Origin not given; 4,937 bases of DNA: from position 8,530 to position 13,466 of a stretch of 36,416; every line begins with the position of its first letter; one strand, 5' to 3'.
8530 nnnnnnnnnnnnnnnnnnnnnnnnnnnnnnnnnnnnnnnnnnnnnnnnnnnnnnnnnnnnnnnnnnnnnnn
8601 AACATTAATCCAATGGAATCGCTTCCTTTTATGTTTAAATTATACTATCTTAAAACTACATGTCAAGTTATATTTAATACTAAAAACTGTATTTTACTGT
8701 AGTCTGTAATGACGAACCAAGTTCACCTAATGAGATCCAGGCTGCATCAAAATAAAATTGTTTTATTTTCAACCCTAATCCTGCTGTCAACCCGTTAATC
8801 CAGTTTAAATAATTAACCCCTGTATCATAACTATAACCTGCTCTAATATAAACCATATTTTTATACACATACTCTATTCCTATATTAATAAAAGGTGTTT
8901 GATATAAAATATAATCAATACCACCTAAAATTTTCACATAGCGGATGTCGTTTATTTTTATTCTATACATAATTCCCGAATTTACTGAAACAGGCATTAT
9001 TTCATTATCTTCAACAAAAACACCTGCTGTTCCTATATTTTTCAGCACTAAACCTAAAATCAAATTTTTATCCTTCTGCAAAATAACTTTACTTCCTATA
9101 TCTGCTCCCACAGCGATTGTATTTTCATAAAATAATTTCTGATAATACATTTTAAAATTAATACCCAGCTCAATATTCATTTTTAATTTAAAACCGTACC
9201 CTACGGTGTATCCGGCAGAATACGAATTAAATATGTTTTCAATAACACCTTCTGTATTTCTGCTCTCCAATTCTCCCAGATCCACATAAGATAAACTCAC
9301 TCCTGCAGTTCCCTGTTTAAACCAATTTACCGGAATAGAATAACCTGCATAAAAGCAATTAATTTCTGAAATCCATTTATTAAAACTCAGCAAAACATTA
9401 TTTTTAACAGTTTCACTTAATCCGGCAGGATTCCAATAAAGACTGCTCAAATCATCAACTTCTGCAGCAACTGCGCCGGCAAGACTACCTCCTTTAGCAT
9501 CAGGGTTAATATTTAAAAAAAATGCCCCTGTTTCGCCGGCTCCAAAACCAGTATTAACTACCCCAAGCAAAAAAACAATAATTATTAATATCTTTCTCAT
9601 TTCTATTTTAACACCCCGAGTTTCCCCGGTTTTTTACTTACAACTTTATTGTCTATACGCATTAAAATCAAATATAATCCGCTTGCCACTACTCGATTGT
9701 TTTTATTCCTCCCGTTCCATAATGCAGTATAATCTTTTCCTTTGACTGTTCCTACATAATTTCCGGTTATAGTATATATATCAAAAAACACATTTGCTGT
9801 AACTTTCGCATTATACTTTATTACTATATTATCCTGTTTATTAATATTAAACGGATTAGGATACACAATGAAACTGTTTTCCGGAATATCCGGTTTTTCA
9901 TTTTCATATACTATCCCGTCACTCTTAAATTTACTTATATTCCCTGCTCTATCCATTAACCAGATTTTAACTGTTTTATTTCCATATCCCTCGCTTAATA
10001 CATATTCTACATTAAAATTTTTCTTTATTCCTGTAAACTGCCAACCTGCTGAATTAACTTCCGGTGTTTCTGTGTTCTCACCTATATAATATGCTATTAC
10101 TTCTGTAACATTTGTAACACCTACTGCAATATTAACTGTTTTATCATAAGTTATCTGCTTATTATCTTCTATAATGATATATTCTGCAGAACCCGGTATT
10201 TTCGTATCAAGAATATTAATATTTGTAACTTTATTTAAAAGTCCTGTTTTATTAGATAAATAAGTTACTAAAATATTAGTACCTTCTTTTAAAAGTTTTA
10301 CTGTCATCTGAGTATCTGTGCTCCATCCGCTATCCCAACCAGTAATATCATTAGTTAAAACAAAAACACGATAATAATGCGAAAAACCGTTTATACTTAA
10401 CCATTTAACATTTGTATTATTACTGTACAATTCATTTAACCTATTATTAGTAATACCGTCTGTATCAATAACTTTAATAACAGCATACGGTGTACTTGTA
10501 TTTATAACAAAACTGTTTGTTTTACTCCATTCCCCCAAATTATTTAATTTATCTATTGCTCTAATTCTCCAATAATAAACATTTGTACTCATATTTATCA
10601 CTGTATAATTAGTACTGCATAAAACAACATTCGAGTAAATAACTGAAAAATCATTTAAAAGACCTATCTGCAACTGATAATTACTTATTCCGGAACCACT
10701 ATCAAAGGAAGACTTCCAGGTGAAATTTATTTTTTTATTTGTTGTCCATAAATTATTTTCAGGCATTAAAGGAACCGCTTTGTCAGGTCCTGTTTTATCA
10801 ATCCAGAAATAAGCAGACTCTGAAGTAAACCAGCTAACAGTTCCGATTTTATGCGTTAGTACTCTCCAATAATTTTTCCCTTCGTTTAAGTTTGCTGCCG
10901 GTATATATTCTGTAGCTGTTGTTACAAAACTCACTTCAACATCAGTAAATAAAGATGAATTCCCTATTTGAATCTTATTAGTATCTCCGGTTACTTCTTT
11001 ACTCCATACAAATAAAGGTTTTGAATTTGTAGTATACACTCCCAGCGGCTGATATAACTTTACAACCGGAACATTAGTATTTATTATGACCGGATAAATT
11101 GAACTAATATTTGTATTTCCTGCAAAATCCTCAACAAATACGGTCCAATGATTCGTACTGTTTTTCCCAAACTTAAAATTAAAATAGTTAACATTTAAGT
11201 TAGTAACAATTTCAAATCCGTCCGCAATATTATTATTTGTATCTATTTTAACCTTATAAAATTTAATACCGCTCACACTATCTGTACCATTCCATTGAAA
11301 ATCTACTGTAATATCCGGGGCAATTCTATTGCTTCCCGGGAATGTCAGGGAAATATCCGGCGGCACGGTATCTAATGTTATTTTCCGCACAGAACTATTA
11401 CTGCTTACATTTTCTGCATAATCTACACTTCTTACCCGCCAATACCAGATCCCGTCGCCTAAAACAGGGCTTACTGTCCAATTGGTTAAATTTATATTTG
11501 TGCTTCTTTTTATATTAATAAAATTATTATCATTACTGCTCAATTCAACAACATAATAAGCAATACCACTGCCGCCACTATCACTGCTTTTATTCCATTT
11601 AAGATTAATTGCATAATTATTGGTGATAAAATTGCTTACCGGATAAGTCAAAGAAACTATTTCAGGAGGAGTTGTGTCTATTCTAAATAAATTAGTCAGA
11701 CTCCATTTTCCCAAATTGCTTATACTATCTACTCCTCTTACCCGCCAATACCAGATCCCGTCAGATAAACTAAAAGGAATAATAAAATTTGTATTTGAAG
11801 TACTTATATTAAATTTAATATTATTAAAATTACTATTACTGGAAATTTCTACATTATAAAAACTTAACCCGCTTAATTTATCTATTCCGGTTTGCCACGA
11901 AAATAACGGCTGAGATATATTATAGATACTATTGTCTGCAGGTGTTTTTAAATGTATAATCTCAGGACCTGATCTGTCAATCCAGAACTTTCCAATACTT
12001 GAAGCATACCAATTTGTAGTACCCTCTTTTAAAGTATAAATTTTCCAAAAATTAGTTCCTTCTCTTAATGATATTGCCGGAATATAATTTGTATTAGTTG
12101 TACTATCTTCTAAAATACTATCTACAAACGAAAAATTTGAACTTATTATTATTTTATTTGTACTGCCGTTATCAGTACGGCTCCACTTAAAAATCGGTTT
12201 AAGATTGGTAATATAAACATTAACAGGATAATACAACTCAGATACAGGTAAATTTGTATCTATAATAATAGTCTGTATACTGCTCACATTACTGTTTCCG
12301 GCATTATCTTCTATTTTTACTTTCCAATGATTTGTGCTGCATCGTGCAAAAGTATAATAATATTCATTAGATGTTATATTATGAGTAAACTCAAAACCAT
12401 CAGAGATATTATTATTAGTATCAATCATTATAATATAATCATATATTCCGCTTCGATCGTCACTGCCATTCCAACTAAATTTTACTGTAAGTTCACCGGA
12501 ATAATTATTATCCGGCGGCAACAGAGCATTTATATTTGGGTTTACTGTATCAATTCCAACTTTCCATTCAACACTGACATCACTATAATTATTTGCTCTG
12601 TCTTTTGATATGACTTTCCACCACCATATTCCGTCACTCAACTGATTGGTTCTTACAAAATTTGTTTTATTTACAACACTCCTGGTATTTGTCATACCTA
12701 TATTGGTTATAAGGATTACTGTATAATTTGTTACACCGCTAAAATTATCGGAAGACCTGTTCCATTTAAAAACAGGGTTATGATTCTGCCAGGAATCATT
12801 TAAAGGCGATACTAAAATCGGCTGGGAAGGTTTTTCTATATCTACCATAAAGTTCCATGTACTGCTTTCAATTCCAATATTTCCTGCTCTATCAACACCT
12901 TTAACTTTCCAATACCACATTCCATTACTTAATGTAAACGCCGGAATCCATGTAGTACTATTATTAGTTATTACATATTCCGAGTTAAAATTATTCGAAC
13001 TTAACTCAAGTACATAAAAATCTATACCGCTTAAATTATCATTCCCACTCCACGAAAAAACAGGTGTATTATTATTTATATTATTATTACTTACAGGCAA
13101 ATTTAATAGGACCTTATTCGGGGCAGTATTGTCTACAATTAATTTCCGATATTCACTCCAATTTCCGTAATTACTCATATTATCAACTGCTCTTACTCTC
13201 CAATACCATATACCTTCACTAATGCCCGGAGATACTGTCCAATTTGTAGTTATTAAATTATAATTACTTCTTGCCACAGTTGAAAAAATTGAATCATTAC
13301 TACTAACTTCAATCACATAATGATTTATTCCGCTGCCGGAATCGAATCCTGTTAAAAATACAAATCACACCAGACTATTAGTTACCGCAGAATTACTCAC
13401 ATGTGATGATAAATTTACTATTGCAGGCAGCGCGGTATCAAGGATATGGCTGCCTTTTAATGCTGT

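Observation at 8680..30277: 21.6 kb LacI-gated operon coupling ABC import to cytoplasmic desulfation and phosphorolysis of a sulfated glycan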

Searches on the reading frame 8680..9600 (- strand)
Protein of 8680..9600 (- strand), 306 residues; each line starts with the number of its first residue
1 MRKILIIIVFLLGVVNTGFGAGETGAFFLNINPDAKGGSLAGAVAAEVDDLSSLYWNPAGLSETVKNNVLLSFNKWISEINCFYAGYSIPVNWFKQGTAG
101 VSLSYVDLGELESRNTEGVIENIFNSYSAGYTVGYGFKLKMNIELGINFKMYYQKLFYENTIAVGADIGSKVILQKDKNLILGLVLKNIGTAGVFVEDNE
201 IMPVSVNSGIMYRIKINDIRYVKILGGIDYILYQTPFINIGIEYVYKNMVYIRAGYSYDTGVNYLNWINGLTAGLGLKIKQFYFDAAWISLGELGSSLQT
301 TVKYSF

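Call 5: search_protein_families(library=pfam, proteins=[window:8680-9600:-], max_evalue=0.01)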
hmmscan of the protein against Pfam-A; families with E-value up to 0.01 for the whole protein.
window:8680-9600:- (306 aa): 2 families
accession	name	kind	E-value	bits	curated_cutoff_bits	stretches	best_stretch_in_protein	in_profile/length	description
PF19572.5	PorV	-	2.2e-05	24.6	27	1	24-148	11-138/243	Type IX secretion system protein PorV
PF03349.22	Toluene_X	-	0.002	17.1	29.7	0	36-75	23-61/421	Outer membrane protein transport protein (OMPP1/FadL/TodX)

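Call 54: search_protein_families(library=ncbifam, proteins=[window:8680-9600:-], max_evalue=0.001)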
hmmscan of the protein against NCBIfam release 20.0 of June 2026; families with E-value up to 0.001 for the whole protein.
window:8680-9600:- (306 aa): 4 families
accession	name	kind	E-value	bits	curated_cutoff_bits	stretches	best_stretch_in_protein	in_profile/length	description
NF033709.1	PorV_fam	subfamily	6.8e-43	147.5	90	1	24-306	2-326/326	PorV/PorQ family protein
NF033711.1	T9SS_PorQ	equivalog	2.5e-33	115.5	220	2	3-216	2-215/335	type IX secretion system protein PorQ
NF033710.1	T9SS_OM_PorV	equivalog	3.6e-22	79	250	2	23-225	23-242/367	type IX secretion system outer membrane channel protein PorV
NF052325.1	PorVQ2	equivalog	1.5e-14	53.7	325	1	28-191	29-200/354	putative type IX sorting system protein PorV2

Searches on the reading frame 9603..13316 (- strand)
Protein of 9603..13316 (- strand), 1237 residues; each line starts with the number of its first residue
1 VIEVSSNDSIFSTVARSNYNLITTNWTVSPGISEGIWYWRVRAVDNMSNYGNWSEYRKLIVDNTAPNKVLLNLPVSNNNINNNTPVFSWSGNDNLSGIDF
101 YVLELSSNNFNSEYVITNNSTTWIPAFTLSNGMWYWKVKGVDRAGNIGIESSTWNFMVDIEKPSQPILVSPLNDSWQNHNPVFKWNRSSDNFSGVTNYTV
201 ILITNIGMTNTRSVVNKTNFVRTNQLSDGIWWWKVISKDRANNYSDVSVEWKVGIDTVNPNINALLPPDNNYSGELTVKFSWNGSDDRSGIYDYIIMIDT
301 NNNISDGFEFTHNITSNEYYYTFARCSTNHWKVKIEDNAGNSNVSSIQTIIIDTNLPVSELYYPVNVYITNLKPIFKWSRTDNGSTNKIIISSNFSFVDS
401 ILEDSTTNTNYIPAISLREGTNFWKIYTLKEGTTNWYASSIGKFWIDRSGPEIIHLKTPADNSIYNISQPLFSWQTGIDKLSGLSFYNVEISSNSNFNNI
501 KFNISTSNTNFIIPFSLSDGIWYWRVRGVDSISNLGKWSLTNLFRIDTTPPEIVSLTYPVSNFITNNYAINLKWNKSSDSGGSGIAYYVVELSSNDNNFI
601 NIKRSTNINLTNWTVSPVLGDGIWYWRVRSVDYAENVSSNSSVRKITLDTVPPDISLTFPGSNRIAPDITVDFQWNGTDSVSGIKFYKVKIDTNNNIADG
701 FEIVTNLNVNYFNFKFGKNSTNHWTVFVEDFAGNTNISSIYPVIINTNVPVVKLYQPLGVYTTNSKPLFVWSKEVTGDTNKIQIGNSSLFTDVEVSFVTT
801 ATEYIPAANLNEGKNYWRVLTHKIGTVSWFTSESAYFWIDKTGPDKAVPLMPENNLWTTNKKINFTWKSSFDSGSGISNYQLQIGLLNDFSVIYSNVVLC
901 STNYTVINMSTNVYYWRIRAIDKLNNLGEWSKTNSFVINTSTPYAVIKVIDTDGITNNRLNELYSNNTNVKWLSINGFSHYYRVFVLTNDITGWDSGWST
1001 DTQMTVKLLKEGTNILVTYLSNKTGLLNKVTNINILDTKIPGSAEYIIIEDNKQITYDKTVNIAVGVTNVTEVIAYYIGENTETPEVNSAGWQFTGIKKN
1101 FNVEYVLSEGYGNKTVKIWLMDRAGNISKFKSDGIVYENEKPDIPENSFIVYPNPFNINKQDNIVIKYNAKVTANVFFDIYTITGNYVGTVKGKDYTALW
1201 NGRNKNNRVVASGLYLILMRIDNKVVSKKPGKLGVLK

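Call 5: search_protein_families(library=pfam, proteins=[window:9603-13316:-], max_evalue=0.01)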
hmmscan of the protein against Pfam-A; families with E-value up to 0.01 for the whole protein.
window:9603-13316:- (1237 aa): 4 families
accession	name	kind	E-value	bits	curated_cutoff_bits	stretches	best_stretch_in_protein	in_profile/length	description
PF19077.6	Big_13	-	3.6e-13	50.3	27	1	76-159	20-101/102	Bacterial Ig-like domain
PF25788.1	Ig_Rha78A_N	-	7.4e-09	36.3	27.4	0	854-937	11-100/105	Rha78A-like, N-terminal immunoglobulin domain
PF14292.12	SusE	-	3.9e-05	24.2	25.2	0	565-615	30-79/106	SusE outer membrane protein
PF21200.3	Glyco_hydro_39_C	-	4.3e-05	24.2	27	0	585-639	27-80/89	Alpha-L-iduronidase C-terminal domain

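Call 54: search_protein_families(library=ncbifam, proteins=[window:9603-13316:-], max_evalue=0.001)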
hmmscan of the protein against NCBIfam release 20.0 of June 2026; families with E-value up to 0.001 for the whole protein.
window:9603-13316:- (1237 aa): 2 families
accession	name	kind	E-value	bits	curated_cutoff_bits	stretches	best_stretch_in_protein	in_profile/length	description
NF047607.1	LBF_2017_Nterm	subfamily_domain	1e-05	25.4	50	0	895-939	33-77/124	LBF_2017 N-terminal domain-containing protein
NF047446.1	barrel_OmpL47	domain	0.00071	20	40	0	1109-1132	40-63/68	OmpL47-type beta-barrel domain-containing protein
